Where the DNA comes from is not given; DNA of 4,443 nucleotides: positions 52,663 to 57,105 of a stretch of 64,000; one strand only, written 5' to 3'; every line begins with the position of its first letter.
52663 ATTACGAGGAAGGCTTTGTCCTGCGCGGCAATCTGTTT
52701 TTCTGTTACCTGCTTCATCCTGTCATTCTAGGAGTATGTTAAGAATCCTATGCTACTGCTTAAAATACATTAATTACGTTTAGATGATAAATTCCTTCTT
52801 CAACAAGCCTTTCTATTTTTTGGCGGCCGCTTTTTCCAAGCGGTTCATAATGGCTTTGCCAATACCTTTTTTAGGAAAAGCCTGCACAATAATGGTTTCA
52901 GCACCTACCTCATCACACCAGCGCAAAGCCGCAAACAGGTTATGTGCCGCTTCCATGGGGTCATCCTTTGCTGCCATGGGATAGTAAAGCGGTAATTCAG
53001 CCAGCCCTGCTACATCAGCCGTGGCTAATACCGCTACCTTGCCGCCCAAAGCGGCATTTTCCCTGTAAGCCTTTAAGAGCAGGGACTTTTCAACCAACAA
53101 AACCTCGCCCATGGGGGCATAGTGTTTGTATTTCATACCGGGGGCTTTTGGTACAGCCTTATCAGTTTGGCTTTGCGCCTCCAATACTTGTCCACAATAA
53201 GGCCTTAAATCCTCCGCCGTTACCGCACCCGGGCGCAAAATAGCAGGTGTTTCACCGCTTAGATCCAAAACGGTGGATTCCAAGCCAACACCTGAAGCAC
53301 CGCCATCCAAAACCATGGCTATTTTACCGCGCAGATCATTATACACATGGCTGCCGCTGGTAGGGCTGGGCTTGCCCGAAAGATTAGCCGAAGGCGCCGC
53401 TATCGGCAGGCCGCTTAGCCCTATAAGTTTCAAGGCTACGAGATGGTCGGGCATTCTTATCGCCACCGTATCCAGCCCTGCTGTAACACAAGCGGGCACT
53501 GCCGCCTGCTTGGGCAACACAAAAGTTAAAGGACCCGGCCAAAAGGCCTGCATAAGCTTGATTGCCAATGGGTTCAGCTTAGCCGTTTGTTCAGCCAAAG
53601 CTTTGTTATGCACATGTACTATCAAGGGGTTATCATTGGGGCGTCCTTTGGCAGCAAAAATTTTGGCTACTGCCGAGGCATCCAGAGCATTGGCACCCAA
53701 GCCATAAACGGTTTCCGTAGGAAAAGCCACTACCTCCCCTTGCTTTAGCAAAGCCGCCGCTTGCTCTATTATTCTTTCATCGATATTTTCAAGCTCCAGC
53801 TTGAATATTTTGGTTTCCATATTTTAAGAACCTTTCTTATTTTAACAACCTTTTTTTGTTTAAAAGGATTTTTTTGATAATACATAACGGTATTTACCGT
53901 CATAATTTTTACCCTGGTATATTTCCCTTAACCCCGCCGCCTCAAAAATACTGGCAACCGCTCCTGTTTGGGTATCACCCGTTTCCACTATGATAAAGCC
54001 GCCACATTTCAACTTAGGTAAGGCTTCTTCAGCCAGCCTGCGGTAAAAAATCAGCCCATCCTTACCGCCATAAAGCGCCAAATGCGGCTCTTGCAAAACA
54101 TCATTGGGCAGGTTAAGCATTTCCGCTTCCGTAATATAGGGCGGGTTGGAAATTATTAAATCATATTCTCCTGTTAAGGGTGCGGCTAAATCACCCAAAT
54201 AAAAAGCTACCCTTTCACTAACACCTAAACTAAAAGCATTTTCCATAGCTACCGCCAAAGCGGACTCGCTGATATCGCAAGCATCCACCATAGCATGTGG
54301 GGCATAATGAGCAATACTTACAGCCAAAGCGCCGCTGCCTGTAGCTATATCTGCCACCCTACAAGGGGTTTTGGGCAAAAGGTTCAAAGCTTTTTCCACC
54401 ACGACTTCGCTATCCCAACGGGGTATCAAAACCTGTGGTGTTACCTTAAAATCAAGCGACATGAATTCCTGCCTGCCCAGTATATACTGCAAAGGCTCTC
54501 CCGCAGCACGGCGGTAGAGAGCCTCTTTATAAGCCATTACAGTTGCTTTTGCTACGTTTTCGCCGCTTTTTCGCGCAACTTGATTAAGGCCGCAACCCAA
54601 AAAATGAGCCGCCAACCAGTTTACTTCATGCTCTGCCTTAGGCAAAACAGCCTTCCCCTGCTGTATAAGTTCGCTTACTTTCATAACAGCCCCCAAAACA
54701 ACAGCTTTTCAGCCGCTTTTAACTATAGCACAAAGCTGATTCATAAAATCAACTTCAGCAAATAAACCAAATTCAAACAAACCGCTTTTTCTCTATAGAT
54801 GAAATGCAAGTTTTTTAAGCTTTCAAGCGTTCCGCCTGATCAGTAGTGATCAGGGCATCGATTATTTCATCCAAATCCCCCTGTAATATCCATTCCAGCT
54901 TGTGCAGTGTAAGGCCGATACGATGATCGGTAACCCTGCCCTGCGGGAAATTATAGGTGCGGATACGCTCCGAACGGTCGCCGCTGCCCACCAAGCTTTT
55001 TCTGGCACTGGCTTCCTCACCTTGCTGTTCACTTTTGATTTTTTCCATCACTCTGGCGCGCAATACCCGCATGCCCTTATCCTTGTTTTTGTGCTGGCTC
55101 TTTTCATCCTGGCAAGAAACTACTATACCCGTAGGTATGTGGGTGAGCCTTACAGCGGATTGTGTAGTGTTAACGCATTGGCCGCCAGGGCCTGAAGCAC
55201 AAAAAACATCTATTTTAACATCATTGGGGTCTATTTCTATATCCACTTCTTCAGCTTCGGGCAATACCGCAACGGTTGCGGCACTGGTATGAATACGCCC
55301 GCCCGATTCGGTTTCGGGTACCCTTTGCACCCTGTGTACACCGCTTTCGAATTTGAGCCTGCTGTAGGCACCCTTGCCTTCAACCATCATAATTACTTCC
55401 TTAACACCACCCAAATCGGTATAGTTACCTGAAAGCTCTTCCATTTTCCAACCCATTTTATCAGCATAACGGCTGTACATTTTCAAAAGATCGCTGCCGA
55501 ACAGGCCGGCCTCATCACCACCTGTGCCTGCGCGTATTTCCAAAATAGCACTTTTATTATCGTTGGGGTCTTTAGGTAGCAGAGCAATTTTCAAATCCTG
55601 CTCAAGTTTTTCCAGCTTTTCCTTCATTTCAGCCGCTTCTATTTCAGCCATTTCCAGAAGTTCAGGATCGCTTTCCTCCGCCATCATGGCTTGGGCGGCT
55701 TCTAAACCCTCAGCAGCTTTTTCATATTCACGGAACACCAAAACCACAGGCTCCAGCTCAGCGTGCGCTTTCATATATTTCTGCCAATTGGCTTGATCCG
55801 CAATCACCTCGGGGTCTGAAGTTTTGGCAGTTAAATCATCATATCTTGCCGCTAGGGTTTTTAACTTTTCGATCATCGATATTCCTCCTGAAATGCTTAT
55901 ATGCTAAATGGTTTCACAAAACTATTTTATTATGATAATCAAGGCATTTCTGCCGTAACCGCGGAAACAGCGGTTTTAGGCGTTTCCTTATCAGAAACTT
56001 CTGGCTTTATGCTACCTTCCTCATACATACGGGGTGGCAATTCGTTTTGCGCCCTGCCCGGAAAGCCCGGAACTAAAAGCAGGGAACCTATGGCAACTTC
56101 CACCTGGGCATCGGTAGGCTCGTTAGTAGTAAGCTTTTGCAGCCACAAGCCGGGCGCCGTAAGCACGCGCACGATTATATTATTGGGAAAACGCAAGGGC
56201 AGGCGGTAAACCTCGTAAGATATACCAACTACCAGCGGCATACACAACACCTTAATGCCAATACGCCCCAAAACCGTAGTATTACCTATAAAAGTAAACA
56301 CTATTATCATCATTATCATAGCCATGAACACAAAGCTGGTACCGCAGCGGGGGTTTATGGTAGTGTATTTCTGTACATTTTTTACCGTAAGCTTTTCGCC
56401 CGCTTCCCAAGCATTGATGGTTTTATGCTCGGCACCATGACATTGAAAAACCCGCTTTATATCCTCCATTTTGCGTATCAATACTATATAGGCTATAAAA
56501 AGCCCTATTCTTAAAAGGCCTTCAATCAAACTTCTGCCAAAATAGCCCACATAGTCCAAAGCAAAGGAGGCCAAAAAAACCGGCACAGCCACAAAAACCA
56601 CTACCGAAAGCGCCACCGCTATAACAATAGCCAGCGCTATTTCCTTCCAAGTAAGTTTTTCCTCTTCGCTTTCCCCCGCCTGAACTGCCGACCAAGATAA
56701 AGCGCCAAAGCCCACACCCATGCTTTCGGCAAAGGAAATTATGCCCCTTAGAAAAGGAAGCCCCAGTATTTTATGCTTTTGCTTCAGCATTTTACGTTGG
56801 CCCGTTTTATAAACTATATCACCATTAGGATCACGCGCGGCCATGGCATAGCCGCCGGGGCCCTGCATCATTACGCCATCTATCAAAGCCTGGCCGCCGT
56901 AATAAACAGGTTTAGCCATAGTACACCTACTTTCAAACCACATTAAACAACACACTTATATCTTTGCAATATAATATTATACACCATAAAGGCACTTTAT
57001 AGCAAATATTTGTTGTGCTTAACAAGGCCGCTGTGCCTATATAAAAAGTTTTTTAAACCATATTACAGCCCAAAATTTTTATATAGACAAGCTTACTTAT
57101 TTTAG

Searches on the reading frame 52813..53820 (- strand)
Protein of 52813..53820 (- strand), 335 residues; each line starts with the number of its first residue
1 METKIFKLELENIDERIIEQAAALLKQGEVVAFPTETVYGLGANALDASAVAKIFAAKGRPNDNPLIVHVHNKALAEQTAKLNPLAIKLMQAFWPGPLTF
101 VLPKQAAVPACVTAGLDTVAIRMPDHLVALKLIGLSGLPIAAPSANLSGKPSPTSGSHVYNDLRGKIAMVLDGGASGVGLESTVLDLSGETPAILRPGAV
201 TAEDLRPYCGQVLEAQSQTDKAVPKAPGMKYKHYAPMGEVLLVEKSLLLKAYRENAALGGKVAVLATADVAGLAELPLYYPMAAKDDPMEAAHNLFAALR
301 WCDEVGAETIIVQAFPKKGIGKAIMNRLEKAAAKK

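Call 50: search_protein_families(library=pfam, proteins=[window:52813-53820:-], max_evalue=0.0001)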
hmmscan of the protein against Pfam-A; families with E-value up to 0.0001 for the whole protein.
window:52813-53820:- (335 aa): 2 families
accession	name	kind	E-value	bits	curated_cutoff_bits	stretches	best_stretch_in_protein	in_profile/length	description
PF01300.24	Sua5_yciO_yrdC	-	8.6e-60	201.7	25.1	1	24-198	2-178/178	Telomere recombination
PF03481.19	Sua5_C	-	5.1e-33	114.9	22.9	1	200-333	1-136/136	Threonylcarbamoyl-AMP synthase, C-terminal domain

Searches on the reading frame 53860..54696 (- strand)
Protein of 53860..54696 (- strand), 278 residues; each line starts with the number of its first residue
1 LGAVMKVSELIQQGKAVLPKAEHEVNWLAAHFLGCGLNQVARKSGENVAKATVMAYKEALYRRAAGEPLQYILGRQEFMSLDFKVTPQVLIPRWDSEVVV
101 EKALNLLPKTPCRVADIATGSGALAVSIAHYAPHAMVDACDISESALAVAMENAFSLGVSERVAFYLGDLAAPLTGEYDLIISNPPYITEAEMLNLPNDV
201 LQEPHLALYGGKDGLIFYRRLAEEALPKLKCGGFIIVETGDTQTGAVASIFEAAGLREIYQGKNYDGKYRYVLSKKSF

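Call 50: search_protein_families(library=pfam, proteins=[window:53860-54696:-], max_evalue=0.0001)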
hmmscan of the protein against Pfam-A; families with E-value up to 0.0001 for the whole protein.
window:53860-54696:- (278 aa): 6 families
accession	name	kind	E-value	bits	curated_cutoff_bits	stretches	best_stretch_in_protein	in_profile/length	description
PF05175.20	MTS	-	2.5e-14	53.7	23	1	106-192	26-113/170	Methyltransferase small domain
PF17827.6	PrmC_N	-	3.9e-12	47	23.4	1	10-74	2-71/71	PrmC N-terminal domain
PF13847.12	Methyltransf_31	-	1.8e-09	37.9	27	1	112-241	5-113/145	Methyltransferase domain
PF13649.12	Methyltransf_25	-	5.5e-08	33.8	27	1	114-184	1-71/97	Methyltransferase domain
PF06325.19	PrmA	-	5.3e-07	29.9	22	1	103-184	154-233/296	Ribosomal protein L11 methyltransferase (PrmA)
PF01170.24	UPF0020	-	9.8e-06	25.8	22.3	1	134-188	76-132/197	RMKL-like, methyltransferase domain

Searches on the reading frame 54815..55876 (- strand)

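Call 50: search_protein_families(library=pfam, proteins=[window:54815-55876:-], max_evalue=0.0001)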
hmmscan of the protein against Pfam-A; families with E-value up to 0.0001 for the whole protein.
window:54815-55876:- (353 aa): 2 families
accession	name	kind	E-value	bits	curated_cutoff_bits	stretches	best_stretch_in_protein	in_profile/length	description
PF03462.23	PCRF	-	1.3e-75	254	24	1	9-202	2-194/194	PCRF domain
PF00472.26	RF-1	-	5.2e-43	146.1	35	1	209-319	1-116/116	RF-1 domain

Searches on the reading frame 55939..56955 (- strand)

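Call 50: search_protein_families(library=pfam, proteins=[window:55939-56955:-], max_evalue=0.0001)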
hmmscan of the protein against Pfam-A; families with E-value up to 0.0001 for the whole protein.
window:55939-56955:- (338 aa): 1 family
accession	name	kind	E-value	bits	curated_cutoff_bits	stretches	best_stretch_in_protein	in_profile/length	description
PF07136.16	DUF1385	-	4.3e-80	268.7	22.1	1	66-292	1-221/227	Protein of unknown function (DUF1385)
